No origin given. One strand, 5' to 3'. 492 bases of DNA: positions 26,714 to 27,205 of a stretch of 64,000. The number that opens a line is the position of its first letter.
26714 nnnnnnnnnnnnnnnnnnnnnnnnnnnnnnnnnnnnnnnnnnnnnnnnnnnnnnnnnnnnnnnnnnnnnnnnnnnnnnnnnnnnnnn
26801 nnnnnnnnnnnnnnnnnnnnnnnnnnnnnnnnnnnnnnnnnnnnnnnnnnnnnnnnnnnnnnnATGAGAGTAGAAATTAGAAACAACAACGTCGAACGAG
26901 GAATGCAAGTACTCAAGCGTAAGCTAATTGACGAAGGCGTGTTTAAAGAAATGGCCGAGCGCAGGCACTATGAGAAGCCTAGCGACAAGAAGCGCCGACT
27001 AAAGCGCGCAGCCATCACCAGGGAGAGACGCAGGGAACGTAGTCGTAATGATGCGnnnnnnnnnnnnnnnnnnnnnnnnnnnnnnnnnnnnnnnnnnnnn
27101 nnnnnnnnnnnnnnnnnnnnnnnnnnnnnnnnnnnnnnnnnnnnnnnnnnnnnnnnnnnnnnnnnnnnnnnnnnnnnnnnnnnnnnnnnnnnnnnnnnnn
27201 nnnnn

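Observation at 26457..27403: Phage-encoded ribosomal protein bS21 homolog, translationally coupled between dUTPase and a SleB-like lysin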

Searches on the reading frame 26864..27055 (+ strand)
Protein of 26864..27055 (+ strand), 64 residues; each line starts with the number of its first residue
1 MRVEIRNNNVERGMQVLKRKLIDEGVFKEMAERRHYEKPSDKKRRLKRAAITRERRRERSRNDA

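Call 3: search_protein_families(library=pfam, proteins=[window:26864-27055:+], max_evalue=1)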
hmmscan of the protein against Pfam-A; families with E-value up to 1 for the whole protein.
window:26864-27055:+ (64 aa): 1 family
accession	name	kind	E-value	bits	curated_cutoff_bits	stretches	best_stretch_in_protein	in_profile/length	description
PF01165.25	Ribosomal_S21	-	1.7e-15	56.9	27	1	3-55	2-55/55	Ribosomal protein S21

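Call 4: search_protein_families(library=ncbifam, proteins=[window:26864-27055:+], max_evalue=1)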
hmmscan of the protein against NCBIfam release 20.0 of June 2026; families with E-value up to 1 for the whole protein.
window:26864-27055:+ (64 aa): 1 family
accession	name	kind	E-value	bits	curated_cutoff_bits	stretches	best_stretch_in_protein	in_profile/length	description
TIGR00030.1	S21p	equivalog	1.2e-11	44.2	28.95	1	2-57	2-58/58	30S ribosomal protein S21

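Call 5: search_protein_families(library=phrogs, proteins=[window:26864-27055:+], max_evalue=0.01)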
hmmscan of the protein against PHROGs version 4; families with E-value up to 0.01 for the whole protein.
window:26864-27055:+ (64 aa): 1 family
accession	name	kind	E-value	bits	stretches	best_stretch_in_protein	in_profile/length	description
phrog_21469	-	moron, auxiliary metabolic gene and host takeover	1.6e-12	48.4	1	6-62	8-64/71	ribosomal protein S21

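Call 7: search_dna_similar(query=window:26864-27055:+, collection=phages, mode=protein, max_rows=40, max_evalue=0.001)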
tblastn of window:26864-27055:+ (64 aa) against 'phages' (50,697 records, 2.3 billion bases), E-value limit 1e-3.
Records with a match: 6; places in all: 6; records where one place covers at least 80% of the query: 0.
Best place of each record, by identity: <60% 6.
By first word of the organism name: Pelagibacter 5; Salicola 1.
By host as written in the record: Candidatus Pelagibacter ubique HTCC1062 3; Candidatus Pelagibacter sp H2P3alpha 2; Salicola sp. PV4 1.
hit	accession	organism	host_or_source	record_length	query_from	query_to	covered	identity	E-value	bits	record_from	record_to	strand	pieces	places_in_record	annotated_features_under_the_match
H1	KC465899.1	Pelagibacter phage HTVC008M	Candidatus Pelagibacter ubique HTCC1062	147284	1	43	67%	53.5%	1e-7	51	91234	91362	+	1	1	30S ribosomal protein S21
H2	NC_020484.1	Pelagibacter phage HTVC008M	Candidatus Pelagibacter ubique HTCC1062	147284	1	43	67%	53.5%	1e-7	51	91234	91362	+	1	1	ribosomal protein S21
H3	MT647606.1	Pelagibacter phage Mosig EXVC030M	Candidatus Pelagibacter ubique HTCC1062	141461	3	43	64%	46.3%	5e-5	44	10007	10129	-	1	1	putative 30S ribosomal protein S21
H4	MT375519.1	Pelagibacter phage Aegir EXVC013S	Candidatus Pelagibacter sp H2P3alpha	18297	3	43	64%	46.3%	7e-4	40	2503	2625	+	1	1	30S ribosomal protein S21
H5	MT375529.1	Pelagibacter phage Kolga EXVC016S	Candidatus Pelagibacter sp H2P3alpha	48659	3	43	64%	46.3%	7e-4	40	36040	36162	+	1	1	30S ribosomal protein S21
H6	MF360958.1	Salicola phage SCTP-2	Salicola sp. PV4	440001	1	41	64%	39.0%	4e-4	41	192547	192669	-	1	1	193: hypothetical protein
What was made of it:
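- Closest known: Early-region genes of phage T5/Bf23. Different: The tblastn search with this S21 found no match in any T5-family record (call 7).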

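Call 14: find_homologous_proteins(query=window:26864-27055:+, max_evalue=0.001)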
Query window:26864-27055:+ (64 aa): 221 proteins with E <= 0.001 among 221 candidates; the best 120 are listed.
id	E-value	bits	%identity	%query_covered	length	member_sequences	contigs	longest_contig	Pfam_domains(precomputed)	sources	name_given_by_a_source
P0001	5.0e-29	116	94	100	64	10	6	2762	PF01165.26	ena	-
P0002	2.2e-27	111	91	100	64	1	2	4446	PF01165.26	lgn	-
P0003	6.4e-27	109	89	100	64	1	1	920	PF01165.26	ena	-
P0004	4.1e-25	104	91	73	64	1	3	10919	PF01165.26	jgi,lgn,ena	jgi:small subunit ribosomal protein S21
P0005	4.4e-25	104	91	73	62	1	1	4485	PF01165.26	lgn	-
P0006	7.1e-25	103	91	73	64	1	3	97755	PF01165.26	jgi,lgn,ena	jgi:small subunit ribosomal protein S21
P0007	2.7e-24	101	89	73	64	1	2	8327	PF01165.26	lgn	-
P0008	2.9e-24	101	87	73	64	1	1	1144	PF01165.26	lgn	-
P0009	3.2e-24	101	84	100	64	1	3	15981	PF01165.26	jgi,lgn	-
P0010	5.3e-24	100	83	73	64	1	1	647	PF01165.26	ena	-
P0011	6.0e-24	100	84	100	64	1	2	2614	PF01165.26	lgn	-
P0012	1.1e-23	99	81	100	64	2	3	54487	PF01165.26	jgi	jgi:small subunit ribosomal protein S21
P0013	1.6e-23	99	80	100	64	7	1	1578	PF01165.26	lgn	-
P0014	2.0e-23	98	83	73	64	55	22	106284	PF01165.26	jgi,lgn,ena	jgi:small subunit ribosomal protein S21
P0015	3.1e-23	98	81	100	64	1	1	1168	PF01165.26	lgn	-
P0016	3.6e-23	98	81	97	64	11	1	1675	PF01165.26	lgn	-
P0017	3.7e-23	98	85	72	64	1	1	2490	PF01165.26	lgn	-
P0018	8.0e-23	97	85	73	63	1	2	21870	PF01165.26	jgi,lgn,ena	jgi:small subunit ribosomal protein S21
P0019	9.8e-23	96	83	73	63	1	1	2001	PF01165.26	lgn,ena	-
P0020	1.1e-22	96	83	92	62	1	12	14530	PF01165.26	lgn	-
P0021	1.1e-22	96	83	73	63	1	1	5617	PF01165.26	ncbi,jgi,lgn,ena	jgi:small subunit ribosomal protein S21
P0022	1.2e-22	96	85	73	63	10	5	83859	PF01165.26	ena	-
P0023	1.3e-22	96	85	73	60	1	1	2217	PF01165.26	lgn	-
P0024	1.4e-22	96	83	81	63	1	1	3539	PF01165.26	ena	-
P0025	1.6e-22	96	83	73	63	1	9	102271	PF01165.26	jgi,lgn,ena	jgi:small subunit ribosomal protein S21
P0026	1.6e-22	96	77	100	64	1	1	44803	PF01165.26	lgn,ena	-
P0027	1.6e-22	96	83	73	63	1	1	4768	PF01165.26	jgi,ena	jgi:small subunit ribosomal protein S21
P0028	1.6e-22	96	79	73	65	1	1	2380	PF01165.26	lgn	-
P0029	1.8e-22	95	78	100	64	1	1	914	PF01165.26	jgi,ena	jgi:small subunit ribosomal protein S21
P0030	2.0e-22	95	90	64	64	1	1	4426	PF01165.26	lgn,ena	-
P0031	2.4e-22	95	78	94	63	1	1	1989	PF01165.26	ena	-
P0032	2.5e-22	95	75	100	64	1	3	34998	PF01165.26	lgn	-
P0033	2.6e-22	95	79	81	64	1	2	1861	PF01165.26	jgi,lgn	jgi:small subunit ribosomal protein S21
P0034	2.9e-22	95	81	81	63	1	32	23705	PF01165.26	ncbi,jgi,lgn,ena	jgi:small subunit ribosomal protein S21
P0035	3.5e-22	95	79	73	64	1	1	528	PF01165.26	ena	-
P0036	5.6e-22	94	80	72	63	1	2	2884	PF01165.26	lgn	-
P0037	8.4e-22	93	77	94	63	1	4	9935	PF01165.26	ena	-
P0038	8.7e-22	93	82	94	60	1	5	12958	PF01165.26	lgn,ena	-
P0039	1.1e-21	93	81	73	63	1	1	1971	PF01165.26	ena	-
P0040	1.2e-21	93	85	72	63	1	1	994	PF01165.26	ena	-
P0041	2.1e-21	92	78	72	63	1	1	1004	PF01165.26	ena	-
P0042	2.3e-21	92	79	73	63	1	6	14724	PF01165.26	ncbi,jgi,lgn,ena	jgi:small subunit ribosomal protein S21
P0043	2.4e-21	92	81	73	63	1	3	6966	PF01165.26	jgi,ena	jgi:small subunit ribosomal protein S21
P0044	2.5e-21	92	81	92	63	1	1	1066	PF01165.26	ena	-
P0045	2.7e-21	92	74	95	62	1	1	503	PF01165.26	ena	-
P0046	2.7e-21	92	84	95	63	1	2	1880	PF01165.26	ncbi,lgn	-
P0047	3.1e-21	92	72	73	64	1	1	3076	PF01165.26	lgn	-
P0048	3.7e-21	91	81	89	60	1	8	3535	PF01165.26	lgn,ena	-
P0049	4.4e-21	91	81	73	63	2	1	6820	PF01165.26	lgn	-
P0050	6.9e-21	90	77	94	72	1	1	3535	PF01165.26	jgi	jgi:small subunit ribosomal protein S21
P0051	7.8e-21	90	84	78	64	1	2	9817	PF01165.26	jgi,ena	jgi:small subunit ribosomal protein S21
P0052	1.0e-20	90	77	73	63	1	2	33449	PF01165.26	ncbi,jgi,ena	jgi:small subunit ribosomal protein S21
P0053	1.0e-20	90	75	94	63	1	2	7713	PF01165.26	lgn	-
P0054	1.2e-20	90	74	95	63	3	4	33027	PF01165.26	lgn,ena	-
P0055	1.2e-20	90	75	94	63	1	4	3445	PF01165.26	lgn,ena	-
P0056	1.2e-20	90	79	73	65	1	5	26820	PF01165.26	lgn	-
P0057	1.5e-20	89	77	73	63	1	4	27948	PF01165.26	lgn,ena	-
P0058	2.0e-20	89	77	73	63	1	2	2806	PF01165.26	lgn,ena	-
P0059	2.0e-20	89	74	73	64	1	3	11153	PF01165.26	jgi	jgi:small subunit ribosomal protein S21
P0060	2.2e-20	89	79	73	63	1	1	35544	PF01165.26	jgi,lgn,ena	jgi:small subunit ribosomal protein S21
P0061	2.2e-20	89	68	98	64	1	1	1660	PF01165.26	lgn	-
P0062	2.3e-20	89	79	89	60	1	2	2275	PF01165.26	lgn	-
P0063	2.9e-20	89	74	73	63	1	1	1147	PF01165.26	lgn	-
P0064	3.0e-20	88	73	97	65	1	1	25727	PF01165.26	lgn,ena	-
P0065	3.8e-20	88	77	89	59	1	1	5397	PF01165.26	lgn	-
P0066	4.2e-20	88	74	73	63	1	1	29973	PF01165.26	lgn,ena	-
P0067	4.5e-20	88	79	89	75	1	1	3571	PF01165.26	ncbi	-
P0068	5.0e-20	88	78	70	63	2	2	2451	PF01165.26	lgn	-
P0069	5.1e-20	88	78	70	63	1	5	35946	PF01165.26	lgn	-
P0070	7.1e-20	87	77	94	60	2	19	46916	PF01165.26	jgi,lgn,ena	jgi:small subunit ribosomal protein S21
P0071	7.4e-20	87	77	73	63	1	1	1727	PF01165.26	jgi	jgi:small subunit ribosomal protein S21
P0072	8.5e-20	87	74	73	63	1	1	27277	PF01165.26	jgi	jgi:small subunit ribosomal protein S21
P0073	9.9e-20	87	74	73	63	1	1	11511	PF01165.26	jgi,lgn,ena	jgi:small subunit ribosomal protein S21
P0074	1.5e-19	86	66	100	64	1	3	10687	PF01165.26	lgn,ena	-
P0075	1.8e-19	86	74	73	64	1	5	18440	PF01165.26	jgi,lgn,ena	jgi:small subunit ribosomal protein S21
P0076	1.9e-19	86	77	88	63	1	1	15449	PF01165.26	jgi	jgi:small subunit ribosomal protein S21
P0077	1.9e-19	86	75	94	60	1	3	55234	PF01165.26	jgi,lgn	jgi:small subunit ribosomal protein S21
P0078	3.0e-19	85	75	94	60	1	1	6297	PF01165.26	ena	-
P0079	3.9e-19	85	69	97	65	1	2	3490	PF01165.26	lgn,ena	-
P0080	5.7e-19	84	70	95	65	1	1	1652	PF01165.26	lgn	-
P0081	6.9e-19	84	79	73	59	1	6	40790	PF01165.26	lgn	-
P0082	9.7e-19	84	66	100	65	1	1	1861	PF01165.26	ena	-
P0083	1.1e-18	84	76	70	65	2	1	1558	PF01165.26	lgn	-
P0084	1.1e-18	84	75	88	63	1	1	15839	PF01165.26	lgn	-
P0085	1.1e-18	84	74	73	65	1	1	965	PF01165.26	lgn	-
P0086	1.2e-18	84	74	95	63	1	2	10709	PF01165.26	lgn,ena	-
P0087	1.2e-18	83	77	73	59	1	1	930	PF01165.26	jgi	jgi:small subunit ribosomal protein S21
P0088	1.2e-18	83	77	67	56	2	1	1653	PF01165.26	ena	-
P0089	1.6e-18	83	67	100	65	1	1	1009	PF01165.26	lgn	-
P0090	2.4e-18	83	67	98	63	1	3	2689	PF01165.26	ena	-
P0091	3.0e-18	82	73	88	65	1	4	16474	PF01165.26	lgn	-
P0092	4.1e-18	82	73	88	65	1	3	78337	PF01165.26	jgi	jgi:small subunit ribosomal protein S21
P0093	4.2e-18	82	71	88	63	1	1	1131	PF01165.26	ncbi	-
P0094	4.9e-18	82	71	88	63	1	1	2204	PF01165.26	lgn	-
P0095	6.3e-18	81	66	73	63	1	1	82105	PF01165.26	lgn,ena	-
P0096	6.8e-18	81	71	88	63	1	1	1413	PF01165.26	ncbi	-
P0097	7.1e-18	81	80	64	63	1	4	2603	PF01165.26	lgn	-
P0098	8.0e-18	81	70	88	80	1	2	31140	PF01165.26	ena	-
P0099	1.1e-17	80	63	98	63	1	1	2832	PF01165.26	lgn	-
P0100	1.4e-17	80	73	70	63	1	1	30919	PF01165.26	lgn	-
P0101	1.4e-17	80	71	88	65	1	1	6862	PF01165.26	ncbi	-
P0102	2.2e-17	80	71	66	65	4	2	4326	PF01165.26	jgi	jgi:small subunit ribosomal protein S21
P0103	2.3e-17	79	70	88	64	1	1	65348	PF01165.26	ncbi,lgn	-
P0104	2.3e-17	79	67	98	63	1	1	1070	PF01165.26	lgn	-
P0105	2.4e-17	79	72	73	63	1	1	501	PF01165.26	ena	-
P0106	2.8e-17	79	67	98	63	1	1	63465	PF01165.26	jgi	jgi:small subunit ribosomal protein S21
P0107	3.7e-17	79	66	92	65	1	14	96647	PF01165.26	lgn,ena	-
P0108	4.1e-17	79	71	64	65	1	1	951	PF01165.26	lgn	-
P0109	4.6e-17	79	70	88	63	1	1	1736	PF01165.26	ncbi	-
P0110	5.3e-17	78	72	73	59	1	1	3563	PF01165.26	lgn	-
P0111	5.3e-17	78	60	98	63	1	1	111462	PF01165.26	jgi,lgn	-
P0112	5.3e-17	78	66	73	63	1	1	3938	PF01165.26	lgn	-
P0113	6.3e-17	78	73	88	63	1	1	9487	PF01165.26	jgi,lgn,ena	-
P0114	7.3e-17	78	64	92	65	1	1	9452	PF01165.26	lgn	-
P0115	8.0e-17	78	71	88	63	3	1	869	PF01165.26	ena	-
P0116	8.8e-17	78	63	98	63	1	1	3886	PF01165.26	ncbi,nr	ncbi:MAG: 30S ribosomal protein S21 [Hymenobacter sp.]|nr:MAG: 30S ribosomal protein S21 [Hymenobact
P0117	1.5e-16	77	70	88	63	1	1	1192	PF01165.26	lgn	-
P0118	1.6e-16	77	73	64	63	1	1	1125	PF01165.26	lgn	-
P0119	1.7e-16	77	58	100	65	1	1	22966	PF01165.26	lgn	-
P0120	2.6e-16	76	83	72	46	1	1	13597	PF01165.26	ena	-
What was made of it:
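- One homologue is labelled as coming from a Hymenobacter MAG (P0116, call 14).
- Tried and rejected: A Bacteroidota host, suggested by a 'Hymenobacter MAG' label on homologue P0116 (call 14), was rejected.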

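Call 15: find_encoding_contigs(protein=P0014, flank=5000, max_places=4)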
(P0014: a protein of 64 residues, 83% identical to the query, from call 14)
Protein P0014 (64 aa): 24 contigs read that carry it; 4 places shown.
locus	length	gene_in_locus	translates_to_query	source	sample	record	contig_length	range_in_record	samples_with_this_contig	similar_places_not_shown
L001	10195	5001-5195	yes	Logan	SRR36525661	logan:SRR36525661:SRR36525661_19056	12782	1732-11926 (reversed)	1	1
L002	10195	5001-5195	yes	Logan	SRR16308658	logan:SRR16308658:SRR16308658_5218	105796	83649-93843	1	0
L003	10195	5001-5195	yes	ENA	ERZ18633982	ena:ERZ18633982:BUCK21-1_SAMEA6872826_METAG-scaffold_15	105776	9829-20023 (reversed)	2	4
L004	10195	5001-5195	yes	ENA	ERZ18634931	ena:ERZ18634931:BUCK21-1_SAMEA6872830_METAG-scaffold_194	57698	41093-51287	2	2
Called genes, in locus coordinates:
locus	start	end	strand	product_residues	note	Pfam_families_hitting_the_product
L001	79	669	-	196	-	-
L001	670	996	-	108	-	-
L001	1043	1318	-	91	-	-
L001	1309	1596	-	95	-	-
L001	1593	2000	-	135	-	-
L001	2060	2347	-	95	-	-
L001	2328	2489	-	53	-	-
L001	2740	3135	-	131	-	-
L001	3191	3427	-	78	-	-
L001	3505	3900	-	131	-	-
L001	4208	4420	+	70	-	-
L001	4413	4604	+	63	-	-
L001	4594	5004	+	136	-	PF00692:dUTPase, PF22769:DCD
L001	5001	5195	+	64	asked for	PF01165:Ribosomal_S21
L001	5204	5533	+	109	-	PF07486:Hydrolase_2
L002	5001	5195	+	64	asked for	PF01165:Ribosomal_S21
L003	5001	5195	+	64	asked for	PF01165:Ribosomal_S21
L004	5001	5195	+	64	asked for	PF01165:Ribosomal_S21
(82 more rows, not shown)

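Call 16: find_encoding_contigs(protein=P0006, flank=5000, max_places=3)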
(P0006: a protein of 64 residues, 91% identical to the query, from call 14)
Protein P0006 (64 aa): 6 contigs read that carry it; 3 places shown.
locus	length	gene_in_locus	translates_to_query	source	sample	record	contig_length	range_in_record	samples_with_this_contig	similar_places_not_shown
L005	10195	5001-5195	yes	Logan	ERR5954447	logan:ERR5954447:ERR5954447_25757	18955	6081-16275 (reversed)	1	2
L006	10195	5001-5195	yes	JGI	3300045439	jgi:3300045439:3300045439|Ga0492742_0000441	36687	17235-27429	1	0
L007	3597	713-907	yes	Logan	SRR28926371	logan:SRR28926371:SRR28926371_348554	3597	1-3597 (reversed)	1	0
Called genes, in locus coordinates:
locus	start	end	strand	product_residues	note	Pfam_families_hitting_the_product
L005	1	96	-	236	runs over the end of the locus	-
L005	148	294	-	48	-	-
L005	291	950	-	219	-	PF02511:Thy1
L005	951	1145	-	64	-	-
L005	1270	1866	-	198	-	PF03013:Pyr_excise (faint)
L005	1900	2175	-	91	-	-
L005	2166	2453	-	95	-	-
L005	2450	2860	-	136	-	-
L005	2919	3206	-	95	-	-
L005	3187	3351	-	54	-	-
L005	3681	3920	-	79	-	-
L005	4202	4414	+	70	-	-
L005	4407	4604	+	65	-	-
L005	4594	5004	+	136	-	PF00692:dUTPase, PF22769:DCD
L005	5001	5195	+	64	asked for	PF01165:Ribosomal_S21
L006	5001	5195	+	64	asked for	PF01165:Ribosomal_S21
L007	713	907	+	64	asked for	PF01165:Ribosomal_S21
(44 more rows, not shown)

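Call 24: list_cluster_members(proteins=[P0021, P0034, P0042, P0046, P0052, P0067, P0093, P0101, P0103, P0109])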
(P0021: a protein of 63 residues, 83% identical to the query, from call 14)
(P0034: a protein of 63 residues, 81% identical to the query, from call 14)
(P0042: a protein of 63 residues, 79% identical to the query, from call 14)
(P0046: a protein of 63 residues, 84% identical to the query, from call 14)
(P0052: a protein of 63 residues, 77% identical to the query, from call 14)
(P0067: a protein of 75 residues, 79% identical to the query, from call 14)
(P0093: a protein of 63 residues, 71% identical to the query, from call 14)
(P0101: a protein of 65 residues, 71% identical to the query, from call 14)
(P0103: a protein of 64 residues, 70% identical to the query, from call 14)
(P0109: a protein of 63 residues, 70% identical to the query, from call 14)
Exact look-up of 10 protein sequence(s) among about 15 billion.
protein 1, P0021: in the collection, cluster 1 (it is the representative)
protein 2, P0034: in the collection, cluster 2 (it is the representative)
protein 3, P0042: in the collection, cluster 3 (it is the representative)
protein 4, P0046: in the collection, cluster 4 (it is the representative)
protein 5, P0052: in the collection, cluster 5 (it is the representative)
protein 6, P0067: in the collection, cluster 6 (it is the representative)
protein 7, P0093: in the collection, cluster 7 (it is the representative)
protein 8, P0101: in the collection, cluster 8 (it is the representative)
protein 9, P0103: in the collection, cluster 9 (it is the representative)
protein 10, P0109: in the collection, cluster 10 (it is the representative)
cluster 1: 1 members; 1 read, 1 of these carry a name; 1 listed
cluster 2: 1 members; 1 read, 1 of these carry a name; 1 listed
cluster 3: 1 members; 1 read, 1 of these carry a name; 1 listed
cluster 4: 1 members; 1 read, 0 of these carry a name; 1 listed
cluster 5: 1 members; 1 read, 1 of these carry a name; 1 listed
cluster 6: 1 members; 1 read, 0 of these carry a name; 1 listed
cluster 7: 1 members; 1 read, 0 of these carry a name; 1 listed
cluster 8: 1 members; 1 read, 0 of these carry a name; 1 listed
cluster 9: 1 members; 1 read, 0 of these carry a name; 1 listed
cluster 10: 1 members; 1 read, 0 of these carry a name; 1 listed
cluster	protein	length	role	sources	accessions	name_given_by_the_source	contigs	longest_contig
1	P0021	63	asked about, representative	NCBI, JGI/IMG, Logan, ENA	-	small subunit ribosomal protein S21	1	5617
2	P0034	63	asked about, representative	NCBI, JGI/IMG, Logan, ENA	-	small subunit ribosomal protein S21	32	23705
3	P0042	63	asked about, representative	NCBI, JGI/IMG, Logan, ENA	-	small subunit ribosomal protein S21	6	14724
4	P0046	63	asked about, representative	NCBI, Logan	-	-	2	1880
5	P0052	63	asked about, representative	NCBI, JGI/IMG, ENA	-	small subunit ribosomal protein S21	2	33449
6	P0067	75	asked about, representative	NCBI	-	-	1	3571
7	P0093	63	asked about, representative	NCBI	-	-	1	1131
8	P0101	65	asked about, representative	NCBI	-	-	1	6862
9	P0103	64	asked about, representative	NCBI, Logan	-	-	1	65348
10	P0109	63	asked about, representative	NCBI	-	-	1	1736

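Call 25: find_related_loci(query=window:26864-27055:+, collection=genome_contigs, flank=4000)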
Query window:26864-27055:+ (64 aa) in genome_contigs; peptide patterns used: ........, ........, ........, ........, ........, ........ (x = any residue, [..] = any of these).
421 stretches matched a pattern; 1 encode a relative of the query (tblastn E <= 1e-3); 1 distinct loci.
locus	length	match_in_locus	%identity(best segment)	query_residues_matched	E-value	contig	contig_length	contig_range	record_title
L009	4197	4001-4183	46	1-61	5e-13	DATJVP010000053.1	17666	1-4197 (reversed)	MAG TPA_asm: Stellaceae bacterium isolate SMAG_U15076 k141_4161506, whole genome shotgun sequence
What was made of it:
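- Tried and rejected: The genome_contigs scan returned only one cellular S21, because it needs exact 8-residue peptide matches (call 25).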

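Call 26: find_related_loci(query=window:26864-27055:+, collection=viral_contigs, flank=6000)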
Query window:26864-27055:+ (64 aa) in viral_contigs; peptide patterns used: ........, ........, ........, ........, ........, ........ (x = any residue, [..] = any of these).
24 stretches matched a pattern; 8 encode a relative of the query (tblastn E <= 1e-3); 8 distinct loci.
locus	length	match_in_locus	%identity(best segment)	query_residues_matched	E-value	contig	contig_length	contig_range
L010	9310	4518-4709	84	1-64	5e-31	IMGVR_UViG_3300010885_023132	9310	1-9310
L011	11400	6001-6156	81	1-52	2e-25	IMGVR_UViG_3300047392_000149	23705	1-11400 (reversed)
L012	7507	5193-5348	81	1-52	2e-25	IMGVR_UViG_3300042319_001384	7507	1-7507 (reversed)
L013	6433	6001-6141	85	1-47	2e-23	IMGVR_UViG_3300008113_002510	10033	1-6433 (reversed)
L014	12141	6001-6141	85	1-47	2e-23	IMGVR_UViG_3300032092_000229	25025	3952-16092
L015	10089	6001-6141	85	1-47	2e-23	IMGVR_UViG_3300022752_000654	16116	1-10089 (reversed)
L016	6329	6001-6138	83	1-46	9e-23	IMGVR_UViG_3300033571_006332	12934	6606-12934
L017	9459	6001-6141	81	1-47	9e-23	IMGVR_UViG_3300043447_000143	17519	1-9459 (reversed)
